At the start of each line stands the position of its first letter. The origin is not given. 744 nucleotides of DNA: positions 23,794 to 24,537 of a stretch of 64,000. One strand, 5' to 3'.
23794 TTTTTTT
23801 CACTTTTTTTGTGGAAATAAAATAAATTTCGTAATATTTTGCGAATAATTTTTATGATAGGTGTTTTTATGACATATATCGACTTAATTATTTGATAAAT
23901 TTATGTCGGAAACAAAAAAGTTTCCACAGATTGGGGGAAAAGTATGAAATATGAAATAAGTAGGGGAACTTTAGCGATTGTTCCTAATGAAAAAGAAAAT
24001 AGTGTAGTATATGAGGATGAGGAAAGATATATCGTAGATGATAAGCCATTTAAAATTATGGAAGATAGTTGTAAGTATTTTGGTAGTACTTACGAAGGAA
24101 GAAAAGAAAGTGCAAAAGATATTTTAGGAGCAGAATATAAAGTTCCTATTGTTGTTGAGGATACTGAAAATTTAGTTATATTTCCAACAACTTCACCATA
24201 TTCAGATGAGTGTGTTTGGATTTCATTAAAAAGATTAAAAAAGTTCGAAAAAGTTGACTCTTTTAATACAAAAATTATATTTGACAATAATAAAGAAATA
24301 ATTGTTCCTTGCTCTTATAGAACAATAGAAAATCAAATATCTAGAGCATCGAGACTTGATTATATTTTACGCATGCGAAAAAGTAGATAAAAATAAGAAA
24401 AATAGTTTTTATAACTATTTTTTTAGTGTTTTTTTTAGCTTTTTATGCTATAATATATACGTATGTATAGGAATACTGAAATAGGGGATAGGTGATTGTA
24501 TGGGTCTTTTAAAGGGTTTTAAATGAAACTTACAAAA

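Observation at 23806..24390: ComK-family competence regulator inserted between dnaN and recF, flanked by DnaA-box-like motifs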

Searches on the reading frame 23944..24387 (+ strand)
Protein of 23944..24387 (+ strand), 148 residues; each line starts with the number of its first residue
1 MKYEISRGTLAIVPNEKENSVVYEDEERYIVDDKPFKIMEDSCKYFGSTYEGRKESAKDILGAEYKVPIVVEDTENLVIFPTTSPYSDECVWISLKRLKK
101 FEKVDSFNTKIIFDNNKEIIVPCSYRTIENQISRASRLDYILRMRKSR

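Call 3: search_protein_families(library=pfam, proteins=[window:23944-24387:+], max_evalue=1)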
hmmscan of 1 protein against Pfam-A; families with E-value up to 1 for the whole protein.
window:23944-24387:+ (148 aa): 3 families
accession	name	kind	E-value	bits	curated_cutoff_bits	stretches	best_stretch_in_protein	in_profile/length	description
PF06338.17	ComK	-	1.2e-44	152.1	22.3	1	2-146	3-151/152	ComK protein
PF24950.1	Fn3_Dep-1_6th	-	5.2e-05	23.8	25.5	1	59-130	31-102/107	Dep-1 sixth Fn3-like domain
PF13322.11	DUF4092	-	0.12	12.7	22.2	1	35-80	59-104/176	Domain of unknown function (DUF4092)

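Call 4: search_protein_families(library=ncbifam, proteins=[window:23944-24387:+], max_evalue=1)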
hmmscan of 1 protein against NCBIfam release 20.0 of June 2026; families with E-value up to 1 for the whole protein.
window:23944-24387:+ (148 aa): 0 families

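Call 7: find_homologous_proteins(query=window:23944-24387:+, max_evalue=0.001)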
Query window:23944-24387:+ (148 aa): 1157 proteins with E <= 0.001 among 1165 candidates; the best 120 are listed.
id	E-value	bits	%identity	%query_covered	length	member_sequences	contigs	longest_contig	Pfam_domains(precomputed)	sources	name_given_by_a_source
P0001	1.9e-91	321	100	100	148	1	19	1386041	PF06338.18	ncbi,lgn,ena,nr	ncbi:MAG: competence protein ComK [Bacilli bacterium]|nr:competence protein ComK [Bacilli bacterium]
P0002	2.7e-91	321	99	100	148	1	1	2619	PF06338.18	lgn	-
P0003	4.7e-91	320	99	100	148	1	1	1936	PF06338.18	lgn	-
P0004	5.9e-91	320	99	100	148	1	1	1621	PF06338.18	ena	-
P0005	1.4e-90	319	99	100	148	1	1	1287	PF06338.18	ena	-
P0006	2.4e-89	315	99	100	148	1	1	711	PF24950.2,PF06338.18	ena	-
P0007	6.8e-89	313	96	100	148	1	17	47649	PF24950.2,PF06338.18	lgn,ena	-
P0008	3.7e-88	311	95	100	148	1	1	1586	PF24950.2,PF06338.18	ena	-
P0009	4.0e-88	311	95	100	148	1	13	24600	PF24950.2,PF06338.18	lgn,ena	-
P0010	2.3e-87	308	94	100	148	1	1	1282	PF24950.2,PF06338.18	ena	-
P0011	6.9e-87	307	94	100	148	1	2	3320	PF06338.18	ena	-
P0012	9.8e-87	306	92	100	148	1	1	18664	PF24950.2,PF06338.18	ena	-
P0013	1.4e-86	306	92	100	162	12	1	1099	PF24950.2,PF06338.18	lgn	-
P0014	2.3e-86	305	93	100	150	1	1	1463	PF06338.18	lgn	-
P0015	1.1e-85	303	90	100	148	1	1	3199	PF06338.18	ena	-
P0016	2.4e-85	302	91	100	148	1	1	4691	PF06338.18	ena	-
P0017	3.7e-85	301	90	100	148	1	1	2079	PF06338.18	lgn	-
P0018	6.2e-85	300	91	100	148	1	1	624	PF06338.18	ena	-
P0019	9.3e-85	300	91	100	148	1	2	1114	PF06338.18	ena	-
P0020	1.1e-84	300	91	100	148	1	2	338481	PF06338.18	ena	-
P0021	1.5e-84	299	90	100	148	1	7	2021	PF06338.18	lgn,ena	-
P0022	1.9e-84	299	91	100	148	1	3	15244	PF06338.18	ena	-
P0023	3.7e-84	298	89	100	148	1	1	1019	PF06338.18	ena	-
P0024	5.5e-84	297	90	100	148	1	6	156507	PF06338.18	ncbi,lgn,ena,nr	ncbi:MAG: competence protein ComK [Bacilli bacterium]|nr:competence protein ComK [Bacilli bacterium]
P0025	3.1e-83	295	89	100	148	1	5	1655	PF06338.18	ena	-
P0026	1.7e-82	292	89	100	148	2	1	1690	PF06338.18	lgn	-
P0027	1.8e-82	292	87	100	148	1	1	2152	PF06338.18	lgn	-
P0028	1.9e-82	292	88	100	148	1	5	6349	PF06338.18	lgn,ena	-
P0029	3.5e-82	291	86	100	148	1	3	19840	PF06338.18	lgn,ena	-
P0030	5.4e-82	291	86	99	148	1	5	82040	PF06338.18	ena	-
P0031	3.0e-81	288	87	100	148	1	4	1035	PF06338.18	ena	-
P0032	4.9e-81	288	85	100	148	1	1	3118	PF06338.18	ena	-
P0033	5.0e-81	288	85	100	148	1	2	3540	PF06338.18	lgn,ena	-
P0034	5.0e-81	288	90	100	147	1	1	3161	PF06338.18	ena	-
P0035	5.4e-81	288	86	99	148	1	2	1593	PF06338.18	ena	-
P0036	8.5e-81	287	85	100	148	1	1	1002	PF06338.18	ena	-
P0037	1.2e-80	286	85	100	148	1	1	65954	PF06338.18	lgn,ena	-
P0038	1.3e-80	286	86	100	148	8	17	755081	PF06338.18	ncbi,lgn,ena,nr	ncbi:MAG: competence protein ComK [Bacilli bacterium]|nr:competence protein ComK [Bacilli bacterium]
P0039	1.3e-80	286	84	100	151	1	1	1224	PF06338.18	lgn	-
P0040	2.3e-80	286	84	100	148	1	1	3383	PF06338.18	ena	-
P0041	2.7e-80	285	85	100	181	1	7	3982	PF06338.18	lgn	-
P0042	3.4e-80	285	84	100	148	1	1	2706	PF06338.18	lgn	-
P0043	4.4e-80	285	83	100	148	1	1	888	PF06338.18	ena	-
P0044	6.4e-80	284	84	99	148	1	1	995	PF06338.18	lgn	-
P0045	6.4e-80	284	84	100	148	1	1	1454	PF06338.18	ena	-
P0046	7.6e-80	284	84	100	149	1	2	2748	PF06338.18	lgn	-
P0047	7.8e-80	284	84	100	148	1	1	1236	PF06338.18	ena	-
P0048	8.4e-80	284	84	100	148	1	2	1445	PF06338.18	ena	-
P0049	1.4e-79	283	83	99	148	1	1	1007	PF06338.18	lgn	-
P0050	1.4e-79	283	84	100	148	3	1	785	PF06338.18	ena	-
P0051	1.7e-79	283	84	100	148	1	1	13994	PF06338.18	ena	-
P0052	2.3e-79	282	83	100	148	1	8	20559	PF06338.18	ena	-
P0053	2.7e-79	282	82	100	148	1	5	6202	PF06338.18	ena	-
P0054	2.8e-79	282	83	100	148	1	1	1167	PF06338.18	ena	-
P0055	3.2e-79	282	84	100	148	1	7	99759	PF06338.18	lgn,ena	-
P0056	3.6e-79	282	82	100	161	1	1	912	PF06338.18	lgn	-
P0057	4.4e-79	281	82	100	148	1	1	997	PF06338.18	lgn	-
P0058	5.7e-79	281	84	100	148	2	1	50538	PF06338.18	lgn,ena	-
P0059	5.7e-79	281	81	100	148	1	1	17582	PF06338.18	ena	-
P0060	6.0e-79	281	82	100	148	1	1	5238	PF06338.18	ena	-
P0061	9.7e-79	280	81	100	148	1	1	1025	PF06338.18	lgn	-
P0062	1.2e-78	280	83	100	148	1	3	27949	PF06338.18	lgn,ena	-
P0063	5.4e-78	278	82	100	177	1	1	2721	PF06338.18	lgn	-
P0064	5.5e-78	278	82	100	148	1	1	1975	PF06338.18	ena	-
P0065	5.6e-78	278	83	100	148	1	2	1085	PF06338.18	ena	-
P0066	6.4e-78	278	83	100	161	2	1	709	PF06338.18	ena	-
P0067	7.4e-78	277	83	100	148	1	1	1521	PF06338.18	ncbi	-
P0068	1.1e-77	277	81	100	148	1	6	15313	PF06338.18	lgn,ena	-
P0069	1.3e-77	277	82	100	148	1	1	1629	PF06338.18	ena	-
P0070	1.9e-77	276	80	100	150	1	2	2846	PF06338.18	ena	-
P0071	2.1e-77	276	83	97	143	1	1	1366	PF06338.18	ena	-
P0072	2.4e-77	276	82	100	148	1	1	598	PF06338.18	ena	-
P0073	3.0e-77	275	80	100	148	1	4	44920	PF06338.18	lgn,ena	-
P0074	3.4e-77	275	81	100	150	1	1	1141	PF06338.18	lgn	-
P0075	4.4e-77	275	82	100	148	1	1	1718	PF06338.18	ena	-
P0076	6.7e-77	274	80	100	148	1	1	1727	PF06338.18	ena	-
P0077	9.8e-77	274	78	100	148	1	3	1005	PF06338.18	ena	-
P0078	9.9e-77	274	79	100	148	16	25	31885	PF06338.18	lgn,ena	-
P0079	1.0e-76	274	82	100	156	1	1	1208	PF06338.18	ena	-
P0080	1.2e-76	273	79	100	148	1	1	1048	PF06338.18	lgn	-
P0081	1.8e-76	273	79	100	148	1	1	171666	PF06338.18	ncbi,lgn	-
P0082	1.9e-76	273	80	100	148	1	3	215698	PF06338.18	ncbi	-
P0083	1.9e-76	273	80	100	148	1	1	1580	PF06338.18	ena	-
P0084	3.1e-76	272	78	100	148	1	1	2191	PF06338.18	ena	-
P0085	3.2e-76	272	80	100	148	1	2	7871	PF06338.18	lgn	-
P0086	3.3e-76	272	80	100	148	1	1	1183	PF06338.18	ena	-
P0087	4.8e-76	271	78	100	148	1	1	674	PF06338.18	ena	-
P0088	5.0e-76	271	80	100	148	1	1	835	PF06338.18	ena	-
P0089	5.4e-76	271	78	100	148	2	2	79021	PF06338.18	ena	-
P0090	5.4e-76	271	78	100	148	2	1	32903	PF06338.18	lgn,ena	-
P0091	5.8e-76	271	81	100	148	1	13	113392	PF06338.18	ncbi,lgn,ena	-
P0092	6.0e-76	271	78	100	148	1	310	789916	PF06338.18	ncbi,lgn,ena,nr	ncbi:MAG: competence protein ComK [Tenericutes bacterium]|nr:competence protein ComK [Mycoplasmatota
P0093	6.1e-76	271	80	100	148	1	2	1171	PF06338.18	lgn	-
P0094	6.1e-76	271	80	100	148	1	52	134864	PF06338.18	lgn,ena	-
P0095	6.3e-76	271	81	100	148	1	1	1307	PF06338.18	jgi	jgi:competence protein ComK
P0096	7.2e-76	271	78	100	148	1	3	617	PF06338.18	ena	-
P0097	7.3e-76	271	81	99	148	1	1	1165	PF06338.18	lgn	-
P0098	8.4e-76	271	78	100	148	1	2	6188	PF06338.18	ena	-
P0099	9.6e-76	271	78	100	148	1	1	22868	PF06338.18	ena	-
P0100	9.9e-76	270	78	100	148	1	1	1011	PF06338.18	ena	-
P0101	1.1e-75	270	79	100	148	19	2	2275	PF06338.18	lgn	-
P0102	1.1e-75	270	78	100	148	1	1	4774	PF06338.18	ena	-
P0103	1.4e-75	270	78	100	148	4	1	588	PF06338.18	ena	-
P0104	1.4e-75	270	77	100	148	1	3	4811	PF06338.18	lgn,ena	-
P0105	1.4e-75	270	77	100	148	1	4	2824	PF06338.18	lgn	-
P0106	1.6e-75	270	78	99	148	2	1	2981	PF06338.18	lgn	-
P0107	1.8e-75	270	77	100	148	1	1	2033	PF06338.18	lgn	-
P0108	2.0e-75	269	77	100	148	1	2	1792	PF06338.18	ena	-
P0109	2.2e-75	269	78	100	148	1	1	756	PF06338.18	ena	-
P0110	2.2e-75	269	77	100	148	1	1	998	PF06338.18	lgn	-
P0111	2.3e-75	269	77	100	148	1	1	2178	PF06338.18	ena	-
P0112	2.4e-75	269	79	99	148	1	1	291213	PF06338.18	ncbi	-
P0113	2.6e-75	269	82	100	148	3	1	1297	PF06338.18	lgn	-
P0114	2.8e-75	269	77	100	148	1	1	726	PF06338.18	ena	-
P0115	2.9e-75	269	78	100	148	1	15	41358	PF06338.18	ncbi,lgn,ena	-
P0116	3.0e-75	269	77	100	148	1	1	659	PF06338.18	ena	-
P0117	3.1e-75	269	76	100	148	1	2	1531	PF06338.18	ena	-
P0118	3.3e-75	269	77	100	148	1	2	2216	PF06338.18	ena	-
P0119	3.7e-75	269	77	100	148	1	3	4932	PF06338.18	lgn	-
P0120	4.0e-75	269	77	100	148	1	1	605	PF06338.18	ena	-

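Call 8: search_solved_structures(query=window:23944-24387:+, max_evalue=10, show_alignments=2)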
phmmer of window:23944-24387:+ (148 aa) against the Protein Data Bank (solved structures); distinct sequences matched with E-value up to 10: 0.

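Call 9: find_encoding_contigs(protein=P0001, flank=10000, max_places=3)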
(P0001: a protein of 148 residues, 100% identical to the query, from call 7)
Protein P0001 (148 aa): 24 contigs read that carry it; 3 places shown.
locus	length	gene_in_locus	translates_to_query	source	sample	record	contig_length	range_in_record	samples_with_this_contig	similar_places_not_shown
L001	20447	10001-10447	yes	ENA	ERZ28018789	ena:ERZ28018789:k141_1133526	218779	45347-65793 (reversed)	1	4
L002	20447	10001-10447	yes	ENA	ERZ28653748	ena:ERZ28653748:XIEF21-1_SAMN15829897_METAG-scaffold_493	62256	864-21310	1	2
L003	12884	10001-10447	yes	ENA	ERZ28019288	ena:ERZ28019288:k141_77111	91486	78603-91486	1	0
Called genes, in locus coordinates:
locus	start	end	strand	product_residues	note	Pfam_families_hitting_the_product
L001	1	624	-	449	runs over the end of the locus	PF02195:ParB_N, PF17762:HTH_ParB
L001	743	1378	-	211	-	PF02527:GidB, PF13847:Methyltransf_31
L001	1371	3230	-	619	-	PF00890:FAD_binding_2 (faint), PF01134:GIDA, PF07992:Pyr_redox_2 (weak), PF21680:GIDA_C_1st, PF13932:SAM_GIDA_C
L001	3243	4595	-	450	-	PF10396:TrmE_N, PF00350:Dynamin_N (faint), PF12631:MnmE_helical, PF00009:GTP_EFTU (faint), PF00071:Ras (faint), PF01926:MMR_HSR1, PF02421:FeoB_N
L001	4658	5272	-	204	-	PF13083:KH_KhpA-B (weak), PF01424:R3H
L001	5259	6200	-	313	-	PF02096:60KD_IMP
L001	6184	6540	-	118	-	PF00825:Ribonuclease_P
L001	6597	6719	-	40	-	PF00468:Ribosomal_L34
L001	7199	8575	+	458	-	PF01637:ATPase_2 (faint), PF11638:DnaA_N (weak), PF00004:AAA (faint), PF01695:IstB_IS21, PF00308:Bac_DnaA, PF13173:AAA_14 (weak), PF08299:Bac_DnaA_C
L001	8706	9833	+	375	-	PF00712:DNA_pol3_beta, PF02767:DNA_pol3_beta_2 (weak), PF00712:DNA_pol3_beta (weak), PF02767:DNA_pol3_beta_2, PF02768:DNA_pol3_beta_3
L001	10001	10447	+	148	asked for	PF06338:ComK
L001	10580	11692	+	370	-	PF02463:SMC_N, PF13476:AAA_23 (weak), PF13304:AAA_21 (faint)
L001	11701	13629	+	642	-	PF02518:HATPase_c, PF00204:DNA_gyraseB, PF01751:Toprim, PF00986:DNA_gyraseB_C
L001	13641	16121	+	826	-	PF00521:DNA_topoisoIV, PF03989:DNA_gyraseA_C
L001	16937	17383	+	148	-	PF00383:dCMP_cyt_deam_1, PF14437:MafB19-deam, PF14439:Bd3614-deam (weak)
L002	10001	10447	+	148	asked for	PF06338:ComK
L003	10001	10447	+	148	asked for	PF06338:ComK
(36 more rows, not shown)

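Call 10: find_encoding_contigs(protein=P0092, flank=6000, max_places=4)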
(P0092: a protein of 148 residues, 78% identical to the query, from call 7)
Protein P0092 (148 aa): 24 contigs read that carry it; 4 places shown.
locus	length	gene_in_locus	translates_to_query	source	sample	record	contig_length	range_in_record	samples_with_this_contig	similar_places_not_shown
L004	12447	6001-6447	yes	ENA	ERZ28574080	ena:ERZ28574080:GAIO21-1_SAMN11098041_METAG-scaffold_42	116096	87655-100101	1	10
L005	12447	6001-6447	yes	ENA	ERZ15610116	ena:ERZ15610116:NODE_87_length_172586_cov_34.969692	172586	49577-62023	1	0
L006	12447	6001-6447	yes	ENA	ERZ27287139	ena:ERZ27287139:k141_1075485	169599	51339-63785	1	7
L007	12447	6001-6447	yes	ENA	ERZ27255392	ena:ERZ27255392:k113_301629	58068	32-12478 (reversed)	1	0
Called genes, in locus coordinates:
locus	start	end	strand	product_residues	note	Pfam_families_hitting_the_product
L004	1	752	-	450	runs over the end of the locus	PF10396:TrmE_N, PF00350:Dynamin_N (faint), PF12631:MnmE_helical, PF01926:MMR_HSR1, PF02421:FeoB_N, PF04548:AIG1 (weak)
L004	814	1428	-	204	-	PF07650:KH_2 (weak), PF01424:R3H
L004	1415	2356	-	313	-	PF02096:60KD_IMP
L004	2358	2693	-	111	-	PF00825:Ribonuclease_P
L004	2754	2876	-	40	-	-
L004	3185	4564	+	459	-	PF11638:DnaA_N, PF01695:IstB_IS21, PF00308:Bac_DnaA, PF00004:AAA (faint), PF13173:AAA_14 (weak), PF08299:Bac_DnaA_C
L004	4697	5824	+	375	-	PF00712:DNA_pol3_beta, PF02767:DNA_pol3_beta_2, PF02768:DNA_pol3_beta_3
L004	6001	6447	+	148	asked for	PF06338:ComK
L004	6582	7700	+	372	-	PF02463:SMC_N, PF11398:DUF2813 (faint), PF13175:AAA_15 (weak), PF13476:AAA_23 (weak)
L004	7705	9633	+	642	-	PF02518:HATPase_c, PF00204:DNA_gyraseB, PF01751:Toprim, PF00986:DNA_gyraseB_C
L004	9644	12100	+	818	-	PF00521:DNA_topoisoIV, PF03989:DNA_gyraseA_C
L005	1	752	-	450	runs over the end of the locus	PF10396:TrmE_N, PF00350:Dynamin_N (faint), PF12631:MnmE_helical, PF00071:Ras (faint), PF01926:MMR_HSR1, PF02421:FeoB_N, PF04548:AIG1 (weak)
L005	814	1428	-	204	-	PF07650:KH_2 (weak), PF01424:R3H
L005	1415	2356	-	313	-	PF02096:60KD_IMP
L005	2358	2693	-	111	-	PF00825:Ribonuclease_P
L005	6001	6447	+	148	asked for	PF06338:ComK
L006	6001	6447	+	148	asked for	PF06338:ComK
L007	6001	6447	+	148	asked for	PF06338:ComK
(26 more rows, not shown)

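Call 18: search_protein_representatives(protein=window:23944-24387:+)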
Query: 148 residues. Proteins with E-value up to 0.001 (for the whole library): 1288; up to 1e-10: 514; up to 1e-30: 14. The best 150 are listed.
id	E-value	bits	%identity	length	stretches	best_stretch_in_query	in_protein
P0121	1.1e-53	197.4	57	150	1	2-146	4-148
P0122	8.2e-52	191.3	76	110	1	39-148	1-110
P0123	1.4e-46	174.4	73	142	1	1-102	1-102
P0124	9.4e-36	139.3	75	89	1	60-147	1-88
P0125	2.2e-35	138.1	46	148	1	2-146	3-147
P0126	8.3e-35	136.2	44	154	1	1-145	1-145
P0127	1.7e-33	132.0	55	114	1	1-100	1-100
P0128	5.2e-33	130.4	69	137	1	67-147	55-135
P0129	8.9e-33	129.6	47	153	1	1-147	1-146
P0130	1.6e-32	128.8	69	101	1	69-146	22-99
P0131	3.7e-32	127.6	42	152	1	1-146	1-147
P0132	4.0e-32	127.5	63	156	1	1-87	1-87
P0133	3.3e-31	124.6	44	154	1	2-145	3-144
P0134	9.1e-31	123.1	41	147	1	2-147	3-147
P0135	4.0e-30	121.0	42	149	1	3-146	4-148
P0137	1.1e-29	119.6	43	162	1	2-146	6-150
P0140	6.6e-29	117.1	37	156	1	2-148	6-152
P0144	1.4e-28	116.1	44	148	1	2-144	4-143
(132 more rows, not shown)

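Call 22: find_related_loci(query=A3, collection=genome_contigs, flank=4000)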
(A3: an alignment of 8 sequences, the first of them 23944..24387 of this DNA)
Query A3 (148 aa) in genome_contigs; peptide patterns used: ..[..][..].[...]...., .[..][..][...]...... (x = any residue, [..] = any of these).
389 stretches matched a pattern; 368 encode a relative of the query (tblastn E <= 1e-3); the best 80 are kept; 80 distinct loci.
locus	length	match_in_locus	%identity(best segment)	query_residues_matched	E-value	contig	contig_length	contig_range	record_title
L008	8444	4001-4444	90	1-148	4e-89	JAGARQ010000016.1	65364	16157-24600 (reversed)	MAG: Bacilli bacterium isolate RGIG8711 Water_deer_Colon-3__c109338, whole genome shotgun sequence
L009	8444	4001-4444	86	1-148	6e-86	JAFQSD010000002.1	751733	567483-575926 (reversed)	MAG: Bacilli bacterium isolate RGIG2101 Goat_Colon-3__c64624, whole genome shotgun sequence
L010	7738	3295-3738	84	1-148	4e-84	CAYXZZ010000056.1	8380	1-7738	MAG TPA_asm: uncultured Mycoplasma sp. isolate SRP315200_co2_747 genome assembly, contig: NODE_13336_length_8380_cov_10.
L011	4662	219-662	79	1-148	4e-81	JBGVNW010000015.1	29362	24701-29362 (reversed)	MAG: Bacilli bacterium isolate fecal_MAG_225 fecal_MAG_225_contig_0015, whole genome shotgun sequence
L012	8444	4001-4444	78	1-148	5e-81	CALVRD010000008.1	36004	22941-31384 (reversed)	MAG: uncultured Bacilli bacterium isolate BRZ_P__bin85 genome assembly, contig: BRZ_P__NODE_1364_length_36004_cov_6.4909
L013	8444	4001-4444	78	1-148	8e-81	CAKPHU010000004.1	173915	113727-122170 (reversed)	MAG: uncultured Bacilli bacterium isolate REFINED_METABAT215_TOP10_CONTIGS_1500_ASSEMBLY_K77_MERGED__Hadza_MoBio_C-REDO_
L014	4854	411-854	78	1-148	2e-80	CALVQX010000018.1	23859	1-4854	MAG: uncultured Bacilli bacterium isolate E07__bin200 genome assembly, contig: E07__k127_2383304, whole genome shotgun s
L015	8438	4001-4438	79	1-146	1e-79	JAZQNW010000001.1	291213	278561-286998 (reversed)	MAG: Bacilli bacterium isolate T1900045244_TH20190014.MAGScoT_cleanbin_000015 SGB_5603_k141_2834684, whole genome shotgu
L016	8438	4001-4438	78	1-146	7e-80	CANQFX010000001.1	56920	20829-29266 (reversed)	MAG: uncultured Bacilli bacterium isolate Lapin-008__bin25 genome assembly, contig: Lapin-008__NODE_685_length_56920_cov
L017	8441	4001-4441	77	1-147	6e-79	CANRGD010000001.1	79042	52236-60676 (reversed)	MAG: uncultured Bacilli bacterium isolate Lapin-022__bin68 genome assembly, contig: Lapin-022__NODE_286_length_79042_cov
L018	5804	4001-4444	75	1-148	5e-79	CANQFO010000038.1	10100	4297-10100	MAG: uncultured Bacilli bacterium isolate Lapin-007__bin24 genome assembly, contig: Lapin-007__NODE_2765_length_10100_co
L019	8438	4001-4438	77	1-146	8e-79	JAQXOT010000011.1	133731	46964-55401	MAG: bacterium isolate SUG1386 k141_1016316, whole genome shotgun sequence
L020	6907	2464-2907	76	1-148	7e-79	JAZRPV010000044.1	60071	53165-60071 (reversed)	MAG: Bacilli bacterium isolate T1900045371_YK20190061.MAGScoT_cleanbin_000010 SGB_6857_k141_1145891, whole genome shotgu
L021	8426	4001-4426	81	1-142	3e-78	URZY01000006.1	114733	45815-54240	uncultured Tenericutes bacterium isolate UMGS1513 genome assembly, contig: NODE_49_length_114733_cov_66.543051, whole ge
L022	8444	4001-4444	76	1-148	6e-78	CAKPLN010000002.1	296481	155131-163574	MAG: uncultured Bacilli bacterium isolate REFINED_METABAT215_TOP10_CONTIGS_1500_ASSEMBLY_K77_MERGED__Hadza_MoBio_hadza-A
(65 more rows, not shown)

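Call 65: list_cluster_members(proteins=[P0121, P0125, P0126, P0129, P0131, P0133, P0134, P0137, P0140, P0144])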
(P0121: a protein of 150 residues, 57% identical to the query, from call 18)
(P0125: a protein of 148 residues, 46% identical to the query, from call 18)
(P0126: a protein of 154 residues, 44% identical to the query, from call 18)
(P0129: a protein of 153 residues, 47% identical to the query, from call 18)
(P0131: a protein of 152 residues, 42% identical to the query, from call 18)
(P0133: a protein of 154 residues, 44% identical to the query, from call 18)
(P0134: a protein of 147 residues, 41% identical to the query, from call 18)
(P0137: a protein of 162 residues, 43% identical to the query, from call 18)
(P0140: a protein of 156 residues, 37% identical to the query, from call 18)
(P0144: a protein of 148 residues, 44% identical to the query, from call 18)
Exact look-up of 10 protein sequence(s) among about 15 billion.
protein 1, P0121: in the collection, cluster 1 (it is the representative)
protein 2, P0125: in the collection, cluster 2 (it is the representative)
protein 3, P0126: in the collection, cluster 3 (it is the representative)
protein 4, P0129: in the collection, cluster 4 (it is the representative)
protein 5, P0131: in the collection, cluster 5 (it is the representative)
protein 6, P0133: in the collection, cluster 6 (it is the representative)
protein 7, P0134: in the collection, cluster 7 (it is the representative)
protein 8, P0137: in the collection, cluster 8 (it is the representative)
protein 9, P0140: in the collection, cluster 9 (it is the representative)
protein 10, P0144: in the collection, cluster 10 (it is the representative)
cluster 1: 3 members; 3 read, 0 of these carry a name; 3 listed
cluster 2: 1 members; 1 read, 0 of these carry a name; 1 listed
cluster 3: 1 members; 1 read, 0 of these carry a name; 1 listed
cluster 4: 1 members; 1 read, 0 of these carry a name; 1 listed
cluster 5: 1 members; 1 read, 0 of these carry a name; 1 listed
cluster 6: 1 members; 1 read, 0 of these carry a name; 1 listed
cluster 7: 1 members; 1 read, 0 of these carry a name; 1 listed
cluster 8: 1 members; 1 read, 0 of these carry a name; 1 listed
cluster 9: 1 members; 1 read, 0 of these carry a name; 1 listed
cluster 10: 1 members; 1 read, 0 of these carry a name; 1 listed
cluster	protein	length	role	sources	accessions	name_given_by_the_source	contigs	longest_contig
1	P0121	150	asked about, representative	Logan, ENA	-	-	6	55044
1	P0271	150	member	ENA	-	-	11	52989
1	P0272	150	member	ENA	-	-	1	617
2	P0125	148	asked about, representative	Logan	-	-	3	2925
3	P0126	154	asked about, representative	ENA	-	-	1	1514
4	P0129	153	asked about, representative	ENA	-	-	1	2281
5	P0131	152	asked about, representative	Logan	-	-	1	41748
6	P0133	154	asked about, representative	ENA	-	-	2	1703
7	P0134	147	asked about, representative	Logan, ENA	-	-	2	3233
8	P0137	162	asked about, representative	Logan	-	-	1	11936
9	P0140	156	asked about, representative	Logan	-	-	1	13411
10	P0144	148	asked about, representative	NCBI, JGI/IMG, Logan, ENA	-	-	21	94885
